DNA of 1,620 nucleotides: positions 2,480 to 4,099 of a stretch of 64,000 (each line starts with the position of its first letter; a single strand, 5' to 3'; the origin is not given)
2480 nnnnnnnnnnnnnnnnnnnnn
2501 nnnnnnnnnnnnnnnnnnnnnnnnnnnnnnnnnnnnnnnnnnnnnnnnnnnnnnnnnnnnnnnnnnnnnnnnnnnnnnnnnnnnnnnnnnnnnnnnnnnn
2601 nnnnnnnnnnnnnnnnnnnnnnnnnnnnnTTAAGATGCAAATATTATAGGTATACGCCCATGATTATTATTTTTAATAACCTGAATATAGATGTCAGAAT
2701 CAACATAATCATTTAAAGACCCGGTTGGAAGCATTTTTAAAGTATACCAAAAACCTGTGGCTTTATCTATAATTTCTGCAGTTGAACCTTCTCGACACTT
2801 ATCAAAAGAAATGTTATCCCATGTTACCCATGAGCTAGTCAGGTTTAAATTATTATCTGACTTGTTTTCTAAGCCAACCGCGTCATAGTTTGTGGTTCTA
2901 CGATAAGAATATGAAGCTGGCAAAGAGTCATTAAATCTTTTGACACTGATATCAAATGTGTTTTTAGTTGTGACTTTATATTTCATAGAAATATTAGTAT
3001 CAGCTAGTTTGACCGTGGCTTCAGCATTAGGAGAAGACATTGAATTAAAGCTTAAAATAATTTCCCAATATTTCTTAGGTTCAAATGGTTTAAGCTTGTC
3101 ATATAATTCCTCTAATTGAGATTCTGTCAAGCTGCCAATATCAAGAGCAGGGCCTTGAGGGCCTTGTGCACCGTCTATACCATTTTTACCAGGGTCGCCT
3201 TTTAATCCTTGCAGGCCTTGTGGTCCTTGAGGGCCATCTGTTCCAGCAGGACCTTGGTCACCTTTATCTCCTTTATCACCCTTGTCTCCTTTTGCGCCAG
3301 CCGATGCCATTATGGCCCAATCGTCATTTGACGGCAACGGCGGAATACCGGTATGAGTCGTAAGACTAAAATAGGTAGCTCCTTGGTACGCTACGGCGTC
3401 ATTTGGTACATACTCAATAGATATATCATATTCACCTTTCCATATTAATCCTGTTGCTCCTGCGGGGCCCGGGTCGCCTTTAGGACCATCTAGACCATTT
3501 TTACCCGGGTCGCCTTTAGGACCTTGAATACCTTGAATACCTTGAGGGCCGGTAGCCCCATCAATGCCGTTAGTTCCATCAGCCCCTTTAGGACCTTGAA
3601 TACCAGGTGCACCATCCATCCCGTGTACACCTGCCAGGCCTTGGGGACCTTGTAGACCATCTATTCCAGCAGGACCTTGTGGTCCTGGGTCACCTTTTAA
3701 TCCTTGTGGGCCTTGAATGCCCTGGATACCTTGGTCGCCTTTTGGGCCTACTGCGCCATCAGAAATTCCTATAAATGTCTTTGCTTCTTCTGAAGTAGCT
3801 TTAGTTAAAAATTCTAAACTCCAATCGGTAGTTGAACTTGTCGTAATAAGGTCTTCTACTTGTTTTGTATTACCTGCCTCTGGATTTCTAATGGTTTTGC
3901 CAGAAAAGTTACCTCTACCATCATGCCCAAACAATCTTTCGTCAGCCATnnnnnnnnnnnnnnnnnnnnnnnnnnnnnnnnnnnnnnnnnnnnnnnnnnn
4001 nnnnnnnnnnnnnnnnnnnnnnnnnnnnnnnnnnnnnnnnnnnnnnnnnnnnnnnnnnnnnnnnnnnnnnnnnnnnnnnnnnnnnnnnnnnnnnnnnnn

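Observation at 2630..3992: Late-promoter-driven collagen-like protein gene inserted between hoc and rnlB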

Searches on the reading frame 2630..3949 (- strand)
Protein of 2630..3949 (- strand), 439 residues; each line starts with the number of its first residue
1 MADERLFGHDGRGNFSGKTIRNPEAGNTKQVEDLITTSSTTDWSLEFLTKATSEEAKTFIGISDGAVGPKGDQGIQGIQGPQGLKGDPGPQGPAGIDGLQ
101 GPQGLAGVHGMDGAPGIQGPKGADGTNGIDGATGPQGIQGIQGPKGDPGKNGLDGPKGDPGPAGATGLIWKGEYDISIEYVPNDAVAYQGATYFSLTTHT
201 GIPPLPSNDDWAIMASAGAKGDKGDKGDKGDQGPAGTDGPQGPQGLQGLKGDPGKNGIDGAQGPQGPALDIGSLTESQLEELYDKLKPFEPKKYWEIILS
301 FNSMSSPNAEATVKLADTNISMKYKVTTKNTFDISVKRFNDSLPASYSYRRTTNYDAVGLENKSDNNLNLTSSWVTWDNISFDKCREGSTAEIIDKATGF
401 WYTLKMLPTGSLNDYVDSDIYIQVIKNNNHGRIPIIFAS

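Call 4: search_protein_families(library=pfam, proteins=[window:2630-3949:-], max_evalue=0.01)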
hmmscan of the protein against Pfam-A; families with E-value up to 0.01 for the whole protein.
window:2630-3949:- (439 aa): 1 family
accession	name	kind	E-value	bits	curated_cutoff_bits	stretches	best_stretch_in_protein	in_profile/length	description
PF01391.23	Collagen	-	3.2e-26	91.3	27.2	3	64-120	3-59/60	Collagen triple helix repeat (20 copies)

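Call 5: search_protein_families(library=phrogs, proteins=[window:2630-3949:-], max_evalue=0.01)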
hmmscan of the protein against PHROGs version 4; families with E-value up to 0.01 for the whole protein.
window:2630-3949:- (439 aa): 52 families (the best 25 are shown)
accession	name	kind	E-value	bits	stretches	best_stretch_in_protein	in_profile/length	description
phrog_5073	-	tail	1.4e-56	193.6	1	2-268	30-311/519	tail fiber protein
phrog_6320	-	tail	1.3e-40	141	2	64-168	85-195/745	tail fiber protein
phrog_10972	-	tail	4.5e-31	109.6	3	35-127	126-225/343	tail fiber protein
phrog_819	-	tail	1.9e-28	100.2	2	59-167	472-580/1024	tail protein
phrog_366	-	tail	2.9e-27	97.2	3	217-309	332-388/474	tail fiber protein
phrog_26246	-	tail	7.8e-22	78.9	2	51-168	81-201/329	tail protein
phrog_1806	-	tail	1.1e-21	78.4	2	64-167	117-224/276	collagen like minor tail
phrog_32123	-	unknown function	3.5e-21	76.1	3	51-156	208-312/532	-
phrog_32409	-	tail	7.3e-21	75.2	3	219-331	189-308/884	tail fiber protein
phrog_8745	-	tail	1.7e-20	73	2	65-168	1377-1495/1803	tail fiber protein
phrog_29268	-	unknown function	1.6e-19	70.5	1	80-267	270-455/653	-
phrog_3420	-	unknown function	5.3e-18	65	2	64-167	181-279/929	-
phrog_30509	-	tail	6.9e-18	65.7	2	70-165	23-115/254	collagen like minor tail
phrog_1658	-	unknown function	9.1e-18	65.9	3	51-129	28-110/239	-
phrog_26346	-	unknown function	2.5e-17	63.9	2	65-158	181-274/659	-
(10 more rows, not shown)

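Call 8: search_dna_similar(query=window:2630-3949:-, collection=phages, mode=protein, max_rows=60)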
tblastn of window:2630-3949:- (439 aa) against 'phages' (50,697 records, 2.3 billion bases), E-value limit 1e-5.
Records with a match: 53; places in all: 54; records where one place covers at least 80% of the query: 13.
Best place of each record, by identity: 60-80% 1; <60% 52.
By first word of the organism name: Escherichia 21; Aeromonas 6; Cronobacter 6; Salmonella 4; Erwinia 4; Pectobacterium 4; Streptomyces 3; Kosakonia 2; Dhakavirus 1; phage 1; and 1 more.
By host as written in the record: Escherichia coli 10; Escherichia coli str. K-12 substr. MG1655 4; Aeromonas salmonicida 3; Streptomyces coelicolor 3; Pectobacterium carotovorum subsp. carotovorum 27 3; - 2; Escherichia coli K-12 MG1655 2; Salmonella Newport strain C398 2; and 18 more.
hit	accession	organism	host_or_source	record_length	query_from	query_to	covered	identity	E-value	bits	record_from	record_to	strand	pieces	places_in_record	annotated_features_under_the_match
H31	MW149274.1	Salmonella phage vB_SalM_ABTNLsp5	Salmonella enterica CVCC 79102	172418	1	214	49%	74.4%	6e-72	252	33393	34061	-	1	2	hypothetical protein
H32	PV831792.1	Aeromonas phage AS4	Aeromonas salmonicida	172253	3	404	92%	33.5%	3e-32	135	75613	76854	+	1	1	hypothetical protein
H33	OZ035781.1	Dhakavirus CLBP2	-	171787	1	425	87%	34.6%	1e-19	180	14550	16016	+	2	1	record has no annotation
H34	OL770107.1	Escherichia phage CLB_P2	Escherichia coli 55989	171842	1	425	87%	34.6%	1e-19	180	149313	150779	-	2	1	hypothetical protein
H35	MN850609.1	Escherichia phage dhaeg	Escherichia coli K-12 MG1655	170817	1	425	87%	34.7%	1e-19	180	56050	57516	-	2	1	hypothetical protein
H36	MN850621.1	Escherichia phage dhabil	Escherichia coli K-12 MG1655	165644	1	425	87%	34.7%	2e-19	180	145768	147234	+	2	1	hypothetical protein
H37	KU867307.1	Salmonella phage vB_SnwM_CGG4-1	Salmonella Newport strain C398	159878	1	424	97%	31.1%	1e-20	186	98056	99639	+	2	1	hypothetical protein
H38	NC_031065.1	Salmonella phage vB_SnwM_CGG4-1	Salmonella Newport strain C398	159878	1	424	97%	31.1%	1e-20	186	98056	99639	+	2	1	tail fiber protein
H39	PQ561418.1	phage Ec2-ASingh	-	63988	1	425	87%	34.4%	1e-19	179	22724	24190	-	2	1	record has no annotation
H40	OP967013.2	Aeromonas phage GomatiRiver_11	Aeromonas sp.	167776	3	437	90%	33.0%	7e-19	178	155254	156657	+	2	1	tail fiber protein | hypothetical protein | Hoc-like head decoration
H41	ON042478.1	Aeromonas phage AhFM11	hypervirulent Aeromonas hydrophila Hyp ...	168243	3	437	90%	33.0%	7e-19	178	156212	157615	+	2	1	hypothetical protein | hoc_1: highly immunogenic outer capsid protein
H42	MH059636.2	Erwinia phage Cronus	Erwinia amylovora DSM17948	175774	1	424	97%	27.2%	8e-27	119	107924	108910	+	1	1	tail fiber protein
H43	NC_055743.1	Erwinia phage Cronus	Erwinia amylovora DSM17948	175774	1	424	97%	27.2%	8e-27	119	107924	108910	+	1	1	tail fiber protein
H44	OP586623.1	Erwinia phage IT22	Erwinia amylovora PGL Z1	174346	1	424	97%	26.8%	1e-26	119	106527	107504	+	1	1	hypothetical protein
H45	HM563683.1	Escherichia phage vB_EcoM_VR7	Escherichia coli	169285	87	395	70%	30.9%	7e-9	64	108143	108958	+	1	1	VR7ORF196w: hypothetical protein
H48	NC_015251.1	Aeromonas phage 65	Aeromonas salmonicida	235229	166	430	60%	32.3%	9e-14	80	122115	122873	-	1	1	tail fiber protein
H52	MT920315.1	Erwinia phage FBB1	Erwinia tracheiphila BHKY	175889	167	435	61%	26.7%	4e-12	74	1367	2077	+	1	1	tail fiber protein | capsid and scaffold protein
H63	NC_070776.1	Kosakonia phage 305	Kosakonia cowanii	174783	89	214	29%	46.0%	1e-7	61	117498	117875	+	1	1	tail fiber protein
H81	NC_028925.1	Escherichia phage vB_EcoM_VR25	Escherichia coli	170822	89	214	29%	37.5%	8e-6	54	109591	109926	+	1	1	tail fiber protein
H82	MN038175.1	Pantoea phage Phynn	Panteoa sp. Environmental Isolate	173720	270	435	38%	27.8%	1e-8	63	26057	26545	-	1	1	37: hypothetical protein | 36: capsid vertex protein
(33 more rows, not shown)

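Call 12: get_annotated_region(hit=H38, flank=4000)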
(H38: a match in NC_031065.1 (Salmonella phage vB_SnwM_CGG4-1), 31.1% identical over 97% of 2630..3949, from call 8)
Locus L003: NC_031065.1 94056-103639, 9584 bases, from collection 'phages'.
description: Salmonella phage vB_SnwM_CGG4-1, complete genome.
organism: Salmonella phage vB_SnwM_CGG4-1 (NCBI taxid 1815631)
taxonomy: Viruses; Duplodnaviria; Heunggongvirae; Uroviricota; Caudoviricetes; Straboviridae; Tevenvirinae; Gelderlandvirus; Gelderlandvirus cgg41
host: Salmonella Newport strain C398; source: sewage; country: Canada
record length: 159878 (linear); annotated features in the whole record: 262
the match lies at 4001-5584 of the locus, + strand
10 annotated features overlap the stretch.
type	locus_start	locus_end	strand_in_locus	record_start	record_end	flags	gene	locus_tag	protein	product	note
CDS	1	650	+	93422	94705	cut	-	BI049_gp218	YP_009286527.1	head vertex protein I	coliphage T4 gp24 head vertex protein homolog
CDS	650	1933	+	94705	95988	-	-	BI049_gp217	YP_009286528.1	head vertex protein II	coliphage T4 gp24 head vertex protein homolog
CDS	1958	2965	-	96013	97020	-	-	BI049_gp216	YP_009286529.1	RNA ligase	-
CDS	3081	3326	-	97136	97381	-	-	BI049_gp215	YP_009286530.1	hypothetical protein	-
CDS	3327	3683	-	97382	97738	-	-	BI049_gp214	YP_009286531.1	hypothetical protein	-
CDS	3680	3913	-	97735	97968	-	-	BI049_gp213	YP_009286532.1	hypothetical protein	-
CDS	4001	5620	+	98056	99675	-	-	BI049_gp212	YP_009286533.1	tail fiber protein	-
CDS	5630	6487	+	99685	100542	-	-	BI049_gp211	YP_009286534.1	Hoc-like head decoration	-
CDS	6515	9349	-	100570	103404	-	-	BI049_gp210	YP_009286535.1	Hoc-like head decoration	-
CDS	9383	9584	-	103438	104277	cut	-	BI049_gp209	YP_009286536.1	Hoc-like head decoration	-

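Call 13: get_annotated_region(hit=H43, flank=4000)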
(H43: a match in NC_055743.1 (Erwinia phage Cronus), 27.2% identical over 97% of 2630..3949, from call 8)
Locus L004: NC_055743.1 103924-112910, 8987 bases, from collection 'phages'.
description: Erwinia phage Cronus, complete genome.
organism: Erwinia phage Cronus (NCBI taxid 2163633)
taxonomy: Viruses; Duplodnaviria; Heunggongvirae; Uroviricota; Caudoviricetes; Straboviridae; Tevenvirinae; Roskildevirus; Roskildevirus cronus
host: Erwinia amylovora DSM17948; source: organic waste; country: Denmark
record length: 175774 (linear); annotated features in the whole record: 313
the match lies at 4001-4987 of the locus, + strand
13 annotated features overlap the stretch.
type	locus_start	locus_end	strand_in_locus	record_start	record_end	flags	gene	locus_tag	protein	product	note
CDS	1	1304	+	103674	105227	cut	-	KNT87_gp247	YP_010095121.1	major head protein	-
CDS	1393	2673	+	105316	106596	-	-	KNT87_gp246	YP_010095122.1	capsid vertex protein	-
CDS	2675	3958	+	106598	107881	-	-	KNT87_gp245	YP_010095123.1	capsid vertex protein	-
CDS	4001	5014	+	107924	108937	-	-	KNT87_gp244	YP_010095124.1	tail fiber protein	-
CDS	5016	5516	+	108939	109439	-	-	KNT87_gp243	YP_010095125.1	Hoc-like head decoration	-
CDS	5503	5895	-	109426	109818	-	-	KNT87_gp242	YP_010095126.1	membrane protein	-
CDS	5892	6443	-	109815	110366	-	-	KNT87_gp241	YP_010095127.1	DprA-like DNA recombination-mediator protein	-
CDS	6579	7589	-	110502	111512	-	-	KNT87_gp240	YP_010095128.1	RNA ligase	-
CDS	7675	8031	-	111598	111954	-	-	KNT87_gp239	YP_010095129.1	hypothetical protein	-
CDS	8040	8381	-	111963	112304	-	-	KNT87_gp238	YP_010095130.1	hypothetical protein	-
CDS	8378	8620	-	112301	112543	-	-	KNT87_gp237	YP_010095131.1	hypothetical protein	-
CDS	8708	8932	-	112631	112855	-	-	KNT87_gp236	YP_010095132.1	hypothetical protein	-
CDS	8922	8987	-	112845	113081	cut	-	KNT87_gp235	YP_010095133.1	hypothetical protein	-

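Call 14: get_annotated_region(hit=H40, flank=4000)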
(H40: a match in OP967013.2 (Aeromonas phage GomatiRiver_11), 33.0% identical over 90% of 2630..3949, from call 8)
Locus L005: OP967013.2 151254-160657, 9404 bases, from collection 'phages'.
description: Aeromonas phage GomatiRiver_11, complete genome.
organism: Aeromonas phage GomatiRiver_11 (NCBI taxid 3003697)
taxonomy: Viruses; Duplodnaviria; Heunggongvirae; Uroviricota; Caudoviricetes; Straboviridae
host: Aeromonas sp.; source: Gomati River; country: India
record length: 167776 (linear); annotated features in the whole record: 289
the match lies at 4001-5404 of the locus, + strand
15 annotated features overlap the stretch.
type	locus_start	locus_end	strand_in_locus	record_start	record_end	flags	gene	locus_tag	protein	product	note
CDS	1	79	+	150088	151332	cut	-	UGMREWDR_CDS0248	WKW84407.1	major head protein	head and packaging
CDS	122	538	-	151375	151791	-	-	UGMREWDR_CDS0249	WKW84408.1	hypothetical protein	unknown function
CDS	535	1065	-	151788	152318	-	-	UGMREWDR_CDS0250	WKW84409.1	decoy of host sigma70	moron|auxiliary metabolic gene and host takeover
CDS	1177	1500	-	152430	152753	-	-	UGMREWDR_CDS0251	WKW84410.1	hypothetical protein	unknown function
CDS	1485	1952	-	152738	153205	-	-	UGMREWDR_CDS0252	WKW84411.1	metal-dependent phosphohydrolase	other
CDS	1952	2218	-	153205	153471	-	-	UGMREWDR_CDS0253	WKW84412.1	hypothetical protein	unknown function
CDS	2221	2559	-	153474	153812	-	-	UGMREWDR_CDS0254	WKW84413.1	hypothetical protein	unknown function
CDS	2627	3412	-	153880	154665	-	-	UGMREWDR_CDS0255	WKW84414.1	hypothetical protein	unknown function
CDS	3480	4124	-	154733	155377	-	-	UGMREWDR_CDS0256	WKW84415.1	hypothetical protein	unknown function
CDS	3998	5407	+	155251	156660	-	-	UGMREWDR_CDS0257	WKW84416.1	tail fiber protein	tail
CDS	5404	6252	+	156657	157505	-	-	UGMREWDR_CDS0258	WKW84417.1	Hoc-like head decoration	head and packaging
CDS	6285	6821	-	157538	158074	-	-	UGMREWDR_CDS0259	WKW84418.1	Hoc-like head decoration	head and packaging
CDS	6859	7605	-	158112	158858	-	-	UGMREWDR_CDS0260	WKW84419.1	minor head protein inhibitor of protease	head and packaging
CDS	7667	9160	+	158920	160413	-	-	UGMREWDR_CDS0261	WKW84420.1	DNA helicase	DNA|RNA and nucleotide metabolism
CDS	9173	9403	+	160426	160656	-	-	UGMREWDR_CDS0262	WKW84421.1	DNA helicase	DNA|RNA and nucleotide metabolism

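Call 15: get_annotated_region(hit=H34, flank=4000)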
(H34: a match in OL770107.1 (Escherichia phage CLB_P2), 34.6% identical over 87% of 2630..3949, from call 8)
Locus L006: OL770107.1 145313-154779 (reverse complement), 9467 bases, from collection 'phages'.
description: Escherichia phage CLB_P2, complete genome.
organism: Escherichia phage CLB_P2 (NCBI taxid 2920924)
taxonomy: Viruses; Duplodnaviria; Heunggongvirae; Uroviricota; Caudoviricetes; Straboviridae; Tevenvirinae; Dhakavirus
host: Escherichia coli 55989; source: sewage water; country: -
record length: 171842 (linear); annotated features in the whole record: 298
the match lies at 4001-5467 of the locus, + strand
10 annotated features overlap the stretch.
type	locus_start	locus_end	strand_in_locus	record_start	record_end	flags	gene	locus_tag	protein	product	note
CDS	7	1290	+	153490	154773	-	-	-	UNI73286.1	capsid vertex protein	rasttk_feature_annotation_tool=annotate_proteins_km er_v2; rasttk_feature_creation_tool=/opt/patric-common/ ...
CDS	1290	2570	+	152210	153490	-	-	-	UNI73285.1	capsid vertex protein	rasttk_feature_annotation_tool=annotate_proteins_km er_v2; rasttk_feature_creation_tool=/opt/patric-common/ ...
CDS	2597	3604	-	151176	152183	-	-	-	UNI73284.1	RNA ligase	rasttk_feature_annotation_tool=annotate_proteins_km er_v2; rasttk_feature_creation_tool=/opt/patric-common/ ...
CDS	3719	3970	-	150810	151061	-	-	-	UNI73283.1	hypothetical protein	rasttk_feature_annotation_tool=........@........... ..; rasttk_feature_creation_tool=/opt/patric-common/ ...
CDS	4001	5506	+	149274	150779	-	-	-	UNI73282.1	hypothetical protein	rasttk_feature_annotation_tool=annotate_proteins_km er_v2; rasttk_feature_creation_tool=/opt/patric-common/ ...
CDS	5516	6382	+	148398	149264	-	-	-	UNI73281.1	head decoration protein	rasttk_feature_annotation_tool=annotate_proteins_si milarity; rasttk_feature_creation_tool=/opt/patric-common/ ...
CDS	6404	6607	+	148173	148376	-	-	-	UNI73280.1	hypothetical protein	rasttk_feature_annotation_tool=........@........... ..; rasttk_feature_creation_tool=/opt/patric-common/ ...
CDS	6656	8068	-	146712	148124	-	-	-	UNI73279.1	capsid and scaffold protein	rasttk_feature_annotation_tool=annotate_proteins_km er_v2; rasttk_feature_creation_tool=/opt/patric-common/ ...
CDS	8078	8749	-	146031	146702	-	-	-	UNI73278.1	inhibitor of prohead protease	rasttk_feature_annotation_tool=annotate_proteins_si milarity; rasttk_feature_creation_tool=/opt/patric-common/ ...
CDS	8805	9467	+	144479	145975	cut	-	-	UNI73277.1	DNA helicase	rasttk_feature_annotation_tool=annotate_proteins_km er_v2; rasttk_feature_creation_tool=/opt/patric-common/ ...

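Call 16: get_annotated_region(hit=H48, flank=4000)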
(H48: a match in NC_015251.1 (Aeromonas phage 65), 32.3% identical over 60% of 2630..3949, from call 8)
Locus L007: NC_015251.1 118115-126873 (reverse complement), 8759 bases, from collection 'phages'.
description: Aeromonas phage 65, complete genome.
organism: Aeromonas phage 65 (NCBI taxid 2919549)
taxonomy: Viruses; Duplodnaviria; Heunggongvirae; Uroviricota; Caudoviricetes; Straboviridae; Emmerichvirinae; Ishigurovirus; Ishigurovirus osborne
host: Aeromonas salmonicida; source: -; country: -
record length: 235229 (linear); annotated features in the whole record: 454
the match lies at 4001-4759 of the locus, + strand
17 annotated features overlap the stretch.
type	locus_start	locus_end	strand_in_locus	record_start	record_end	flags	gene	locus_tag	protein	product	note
CDS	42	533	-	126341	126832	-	tk.4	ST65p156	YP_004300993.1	Tk.4 conserved hypothetical protein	similar to bacterial phosphatases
CDS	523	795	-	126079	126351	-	-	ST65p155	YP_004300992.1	hypothetical protein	predicted by GenMarkS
CDS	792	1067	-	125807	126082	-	-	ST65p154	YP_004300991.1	hypothetical protein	predicted by GenMarkS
CDS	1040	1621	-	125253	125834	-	-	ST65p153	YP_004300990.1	hypothetical protein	predicted by GenMarkS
CDS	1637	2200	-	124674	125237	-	-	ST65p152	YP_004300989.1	hypothetical protein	predicted by GenMarkS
CDS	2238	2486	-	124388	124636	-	-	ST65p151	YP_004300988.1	hypothetical protein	predicted by GenMarkS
CDS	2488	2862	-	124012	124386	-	-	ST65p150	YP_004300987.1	hypothetical protein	-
CDS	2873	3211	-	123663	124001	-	-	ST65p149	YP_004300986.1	hypothetical protein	-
CDS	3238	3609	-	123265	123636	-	-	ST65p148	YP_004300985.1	hypothetical protein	predicted by GenMarkS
CDS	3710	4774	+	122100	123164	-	-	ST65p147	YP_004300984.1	tail fiber protein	similar to collagen-like proteins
CDS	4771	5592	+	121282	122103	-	hoc-2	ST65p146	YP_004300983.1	Hoc-like head decoration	second copy of the hoc gene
CDS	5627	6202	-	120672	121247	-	tk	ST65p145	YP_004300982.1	thymidine kinase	-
CDS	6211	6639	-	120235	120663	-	-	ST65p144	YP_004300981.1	hypothetical protein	-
CDS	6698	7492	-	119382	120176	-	hoc-1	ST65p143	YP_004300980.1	Hoc-like head decoration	-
CDS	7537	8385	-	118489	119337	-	-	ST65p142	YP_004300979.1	hypothetical protein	-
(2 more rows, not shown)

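Call 26: find_homologous_proteins(query=window:2630-3949:-, max_evalue=1e-10)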
Query window:2630-3949:- (439 aa): 3984 proteins with E <= 1e-10 among 8000 candidates; the best 120 are listed.
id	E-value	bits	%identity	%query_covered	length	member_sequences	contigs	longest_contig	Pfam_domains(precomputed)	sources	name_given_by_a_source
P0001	2.1e-122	427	59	60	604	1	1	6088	PF02839.20,PF01391.24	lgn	-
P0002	8.0e-92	326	34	50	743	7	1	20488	PF02839.20,PF01391.24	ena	-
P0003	1.9e-88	315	37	98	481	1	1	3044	PF01391.24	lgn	-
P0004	1.0e-77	280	30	99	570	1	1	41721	PF02839.20,PF01391.24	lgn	-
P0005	1.8e-69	253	30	97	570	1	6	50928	PF02839.20,PF01391.24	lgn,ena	-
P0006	8.9e-69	250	43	48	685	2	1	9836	PF02839.20,PF01391.24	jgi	jgi:hypothetical protein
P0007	1.0e-65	240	31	97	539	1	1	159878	PF01391.24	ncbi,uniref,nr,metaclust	ncbi:tail fiber protein [Salmonella phage vB_SnwM_CGG4-1]|uniref:Tail fiber protein n=1 Tax=Salmonel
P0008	4.5e-64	235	33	97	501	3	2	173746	PF02839.20,PF01391.24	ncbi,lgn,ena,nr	ncbi:hypothetical protein dhabil_240 [Escherichia phage dhabil]|nr:hypothetical protein dhabil_240 [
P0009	7.6e-64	234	34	97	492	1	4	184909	PF01391.24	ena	-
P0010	2.0e-58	216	43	46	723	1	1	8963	PF02839.20,PF01391.24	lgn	-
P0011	8.5e-54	201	39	56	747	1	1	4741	PF01391.24,PF26696.1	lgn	-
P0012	1.6e-52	197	36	38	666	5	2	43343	PF02839.20,PF01391.24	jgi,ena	-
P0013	2.9e-52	196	50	45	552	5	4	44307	PF01391.24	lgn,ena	-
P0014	2.2e-51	193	39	47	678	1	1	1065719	PF02839.20,PF01391.24,PF24517.3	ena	-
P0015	4.7e-51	192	46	53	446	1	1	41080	PF02839.20,PF01391.24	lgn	-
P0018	3.5e-48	183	34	45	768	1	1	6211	PF02839.20,PF01391.24,PF24517.3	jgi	jgi:Collagen triple helix repeat (20 copies)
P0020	8.0e-48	181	36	48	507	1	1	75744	PF02839.20,PF01391.24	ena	-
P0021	8.5e-47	178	42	35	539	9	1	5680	PF02839.20,PF01391.24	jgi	jgi:hypothetical protein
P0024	1.2e-44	171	44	46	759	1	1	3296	PF02839.20,PF01391.24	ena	-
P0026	1.7e-44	170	38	44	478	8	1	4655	PF02839.20,PF01391.24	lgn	-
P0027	4.8e-43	166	39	48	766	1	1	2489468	PF02839.20,PF01391.24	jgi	jgi:hypothetical protein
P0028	5.5e-43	165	39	45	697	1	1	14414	PF02839.20,PF01391.24,PF07484.18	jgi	jgi:microcystin-dependent protein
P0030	8.7e-43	165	47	44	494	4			PF02839.20,PF01391.24,PF24517.3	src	-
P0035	1.0e-40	158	33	54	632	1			PF02839.20,PF01391.24,PF24517.3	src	-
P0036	1.8e-40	157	36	51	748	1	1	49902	PF02839.20,PF01391.24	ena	-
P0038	9.1e-40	155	41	51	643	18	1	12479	PF02839.20,PF01391.24,PF21939.2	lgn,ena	-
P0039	1.1e-39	154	41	35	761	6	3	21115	PF02839.20,PF01391.24,PF24517.3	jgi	jgi:collagen type VII alpha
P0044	3.0e-39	153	37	52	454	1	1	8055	PF02839.20,PF01391.24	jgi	jgi:hypothetical protein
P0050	1.9e-38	150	31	85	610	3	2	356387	PF02839.20,PF01391.24,PF26696.1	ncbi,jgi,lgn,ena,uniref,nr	ncbi:MAG TPA: exosporium glycoprotein BclB-related protein [Parapedobacter sp.]|uniref:exosporium gl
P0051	2.0e-38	150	36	58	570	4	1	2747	PF02839.20,PF01391.24,PF07484.18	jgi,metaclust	metaclust:\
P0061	1.5e-37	147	33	54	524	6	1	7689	PF02839.20,PF01391.24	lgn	-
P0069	3.4e-37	146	42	46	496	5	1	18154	PF02839.20,PF01391.24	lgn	-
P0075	9.7e-37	145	33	56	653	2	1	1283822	PF02839.20,PF01391.24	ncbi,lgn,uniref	ncbi:hypothetical protein ABLO27_17525 [Roseibium sp. SCPC15]|uniref:hypothetical protein n=1 Tax=Ro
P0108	7.9e-35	139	31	46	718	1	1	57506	PF02839.20,PF01391.24,PF24517.3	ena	-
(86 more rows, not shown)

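Call 39: find_encoding_contigs(protein=P0003, flank=4000, max_places=3)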
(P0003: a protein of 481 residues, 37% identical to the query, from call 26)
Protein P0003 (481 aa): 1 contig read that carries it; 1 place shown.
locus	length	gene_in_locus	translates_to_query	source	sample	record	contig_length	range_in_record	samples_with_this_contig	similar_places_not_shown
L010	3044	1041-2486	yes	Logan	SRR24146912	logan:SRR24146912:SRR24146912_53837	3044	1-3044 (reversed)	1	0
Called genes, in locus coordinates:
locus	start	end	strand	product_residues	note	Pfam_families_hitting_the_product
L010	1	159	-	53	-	?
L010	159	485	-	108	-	PF26862:Phage_T4_Y10B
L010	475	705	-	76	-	PF11242:DUF2774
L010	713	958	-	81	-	-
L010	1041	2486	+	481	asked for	PF01391:Collagen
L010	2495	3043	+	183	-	?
